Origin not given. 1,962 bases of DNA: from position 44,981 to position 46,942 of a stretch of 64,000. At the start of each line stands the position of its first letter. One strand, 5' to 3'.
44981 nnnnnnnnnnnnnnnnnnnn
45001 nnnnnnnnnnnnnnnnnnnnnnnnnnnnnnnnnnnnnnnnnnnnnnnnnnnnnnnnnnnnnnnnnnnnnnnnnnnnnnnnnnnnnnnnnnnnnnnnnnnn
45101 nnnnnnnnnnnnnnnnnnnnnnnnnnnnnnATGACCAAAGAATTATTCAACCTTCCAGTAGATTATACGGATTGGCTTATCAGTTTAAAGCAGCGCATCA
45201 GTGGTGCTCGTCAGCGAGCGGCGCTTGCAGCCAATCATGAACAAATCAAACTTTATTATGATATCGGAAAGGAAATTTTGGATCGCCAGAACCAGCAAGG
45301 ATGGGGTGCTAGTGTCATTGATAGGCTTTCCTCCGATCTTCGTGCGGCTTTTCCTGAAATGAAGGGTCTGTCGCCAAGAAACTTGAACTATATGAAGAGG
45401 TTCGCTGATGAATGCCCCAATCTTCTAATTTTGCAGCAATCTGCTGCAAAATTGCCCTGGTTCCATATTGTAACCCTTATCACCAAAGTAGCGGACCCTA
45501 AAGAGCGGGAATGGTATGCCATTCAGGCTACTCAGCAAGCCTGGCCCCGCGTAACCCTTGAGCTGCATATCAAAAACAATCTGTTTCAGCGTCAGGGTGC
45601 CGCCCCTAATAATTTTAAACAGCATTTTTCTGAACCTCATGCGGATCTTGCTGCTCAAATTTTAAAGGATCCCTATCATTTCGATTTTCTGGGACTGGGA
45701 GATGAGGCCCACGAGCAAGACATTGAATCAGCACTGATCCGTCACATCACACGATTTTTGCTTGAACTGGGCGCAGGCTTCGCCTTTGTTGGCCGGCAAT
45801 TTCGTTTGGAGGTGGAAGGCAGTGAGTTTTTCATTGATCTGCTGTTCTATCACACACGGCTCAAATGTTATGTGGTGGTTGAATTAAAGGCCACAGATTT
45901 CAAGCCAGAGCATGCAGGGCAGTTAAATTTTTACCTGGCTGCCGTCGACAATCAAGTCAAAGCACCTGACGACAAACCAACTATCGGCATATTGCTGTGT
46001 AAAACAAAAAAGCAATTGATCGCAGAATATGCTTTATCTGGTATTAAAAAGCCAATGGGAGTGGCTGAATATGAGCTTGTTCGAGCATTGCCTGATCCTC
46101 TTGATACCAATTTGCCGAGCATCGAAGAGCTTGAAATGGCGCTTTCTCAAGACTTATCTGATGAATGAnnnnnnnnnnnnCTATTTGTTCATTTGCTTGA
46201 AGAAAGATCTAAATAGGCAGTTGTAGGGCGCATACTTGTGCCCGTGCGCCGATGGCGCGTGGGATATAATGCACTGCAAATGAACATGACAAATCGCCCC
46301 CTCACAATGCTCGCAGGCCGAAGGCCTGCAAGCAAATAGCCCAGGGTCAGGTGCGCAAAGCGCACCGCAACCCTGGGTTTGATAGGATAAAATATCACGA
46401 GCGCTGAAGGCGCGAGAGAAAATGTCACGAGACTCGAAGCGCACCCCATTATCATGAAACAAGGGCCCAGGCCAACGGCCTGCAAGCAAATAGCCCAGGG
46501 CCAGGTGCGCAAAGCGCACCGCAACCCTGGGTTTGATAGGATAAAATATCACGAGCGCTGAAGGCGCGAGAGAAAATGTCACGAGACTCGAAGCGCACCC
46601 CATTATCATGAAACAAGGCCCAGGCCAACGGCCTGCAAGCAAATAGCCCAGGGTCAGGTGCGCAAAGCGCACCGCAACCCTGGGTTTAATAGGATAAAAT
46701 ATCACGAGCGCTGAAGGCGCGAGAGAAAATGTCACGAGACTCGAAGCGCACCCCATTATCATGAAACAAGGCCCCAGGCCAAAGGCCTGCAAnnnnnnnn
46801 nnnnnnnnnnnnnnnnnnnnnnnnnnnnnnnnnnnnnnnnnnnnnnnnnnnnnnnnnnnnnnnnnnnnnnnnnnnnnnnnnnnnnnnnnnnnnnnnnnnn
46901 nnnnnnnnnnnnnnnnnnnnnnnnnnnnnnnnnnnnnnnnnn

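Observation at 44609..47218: REPIN/BIME-like 154-bp tandem arrays bracket a YhcG-type PD-(D/E)XK nuclease gene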

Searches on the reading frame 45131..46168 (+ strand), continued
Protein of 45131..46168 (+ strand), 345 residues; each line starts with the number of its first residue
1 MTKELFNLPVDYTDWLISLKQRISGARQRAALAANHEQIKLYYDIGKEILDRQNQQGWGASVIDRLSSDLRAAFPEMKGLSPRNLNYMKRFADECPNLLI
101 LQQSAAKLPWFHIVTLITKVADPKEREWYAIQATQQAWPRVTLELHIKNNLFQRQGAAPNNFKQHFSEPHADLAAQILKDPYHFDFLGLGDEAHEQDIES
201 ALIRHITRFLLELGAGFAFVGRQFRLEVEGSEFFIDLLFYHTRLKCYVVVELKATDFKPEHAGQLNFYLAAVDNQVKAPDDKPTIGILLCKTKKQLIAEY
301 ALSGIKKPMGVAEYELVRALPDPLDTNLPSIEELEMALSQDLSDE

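Call 82: find_encoding_contigs(protein=P0017, flank=3000, max_places=2)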
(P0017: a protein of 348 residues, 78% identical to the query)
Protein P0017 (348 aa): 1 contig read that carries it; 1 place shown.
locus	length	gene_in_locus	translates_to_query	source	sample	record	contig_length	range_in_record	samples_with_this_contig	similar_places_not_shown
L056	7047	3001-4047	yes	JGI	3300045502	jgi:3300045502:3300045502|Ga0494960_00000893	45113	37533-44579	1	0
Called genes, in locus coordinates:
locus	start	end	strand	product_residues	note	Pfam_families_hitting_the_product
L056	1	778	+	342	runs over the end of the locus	PF00534:Glycos_transf_1, PF13692:Glyco_trans_1_4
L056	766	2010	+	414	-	PF13579:Glyco_trans_4_4 (weak), PF00534:Glycos_transf_1, PF13692:Glyco_trans_1_4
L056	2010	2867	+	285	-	PF01370:Epimerase, PF04321:RmlD_sub_bind, PF16363:GDP_Man_Dehyd (faint)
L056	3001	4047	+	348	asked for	PF17761:DUF1016_N, PF06250:YhcG_C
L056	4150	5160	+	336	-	PF01073:3Beta_HSD, PF01370:Epimerase, PF02719:Polysacc_synt_2, PF04321:RmlD_sub_bind (weak), PF05368:NmrA, PF13460:NAD_binding_10, PF16363:GDP_Man_Dehyd, PF08485:Polysacc_syn_2C, +1 more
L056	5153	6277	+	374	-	PF02350:Epimerase_2, PF13579:Glyco_trans_4_4 (faint)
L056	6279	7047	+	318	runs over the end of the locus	PF01073:3Beta_HSD, PF01370:Epimerase, PF02719:Polysacc_synt_2, PF04321:RmlD_sub_bind, PF05368:NmrA (weak), PF13460:NAD_binding_10, PF16363:GDP_Man_Dehyd, PF07993:NAD_binding_4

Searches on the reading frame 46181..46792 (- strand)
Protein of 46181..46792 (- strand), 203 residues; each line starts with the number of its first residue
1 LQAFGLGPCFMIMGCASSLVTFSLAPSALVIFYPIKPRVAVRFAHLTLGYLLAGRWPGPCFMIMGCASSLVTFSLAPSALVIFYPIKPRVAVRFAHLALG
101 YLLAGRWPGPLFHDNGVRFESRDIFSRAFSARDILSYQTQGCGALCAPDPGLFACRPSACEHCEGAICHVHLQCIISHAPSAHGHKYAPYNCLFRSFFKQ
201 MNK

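Call 56: find_homologous_proteins(query=window:46181-46792:-, max_evalue=0.001)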
Query window:46181-46792:- (203 aa): 1 proteins with E <= 0.001 among 2068 candidates.
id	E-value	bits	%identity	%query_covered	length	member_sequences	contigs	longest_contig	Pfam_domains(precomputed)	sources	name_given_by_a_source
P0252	2.6e-128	444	100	95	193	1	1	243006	-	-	-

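Call 75: search_protein_representatives(protein=window:46181-46792:-)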
Query: 203 residues. Proteins with E-value up to 0.001 (for the whole library): 3; up to 1e-10: 1; up to 1e-30: 1. The best 3 are listed.
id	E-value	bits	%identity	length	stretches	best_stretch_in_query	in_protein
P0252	8.1e-129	444.1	100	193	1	11-203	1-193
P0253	4.2e-05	39.8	39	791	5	9-82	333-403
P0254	7.5e-05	39.0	27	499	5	13-103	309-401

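Call 77: find_encoding_contigs(protein=P0254, flank=3000, max_places=3)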
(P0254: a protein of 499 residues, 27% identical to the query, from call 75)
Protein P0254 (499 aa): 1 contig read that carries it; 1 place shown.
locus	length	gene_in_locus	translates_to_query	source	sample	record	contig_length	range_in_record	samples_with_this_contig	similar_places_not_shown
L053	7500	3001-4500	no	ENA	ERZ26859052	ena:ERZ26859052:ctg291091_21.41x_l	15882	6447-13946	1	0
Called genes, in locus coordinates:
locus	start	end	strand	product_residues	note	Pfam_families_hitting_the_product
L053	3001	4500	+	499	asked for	PF24985:DUF7775 (faint), PF25575:TPR_BSK1_C (faint), PF17307:Smim3 (faint)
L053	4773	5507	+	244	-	-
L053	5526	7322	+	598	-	PF25575:TPR_BSK1_C (faint), PF17307:Smim3 (faint), PF07588:DUF1554 (faint)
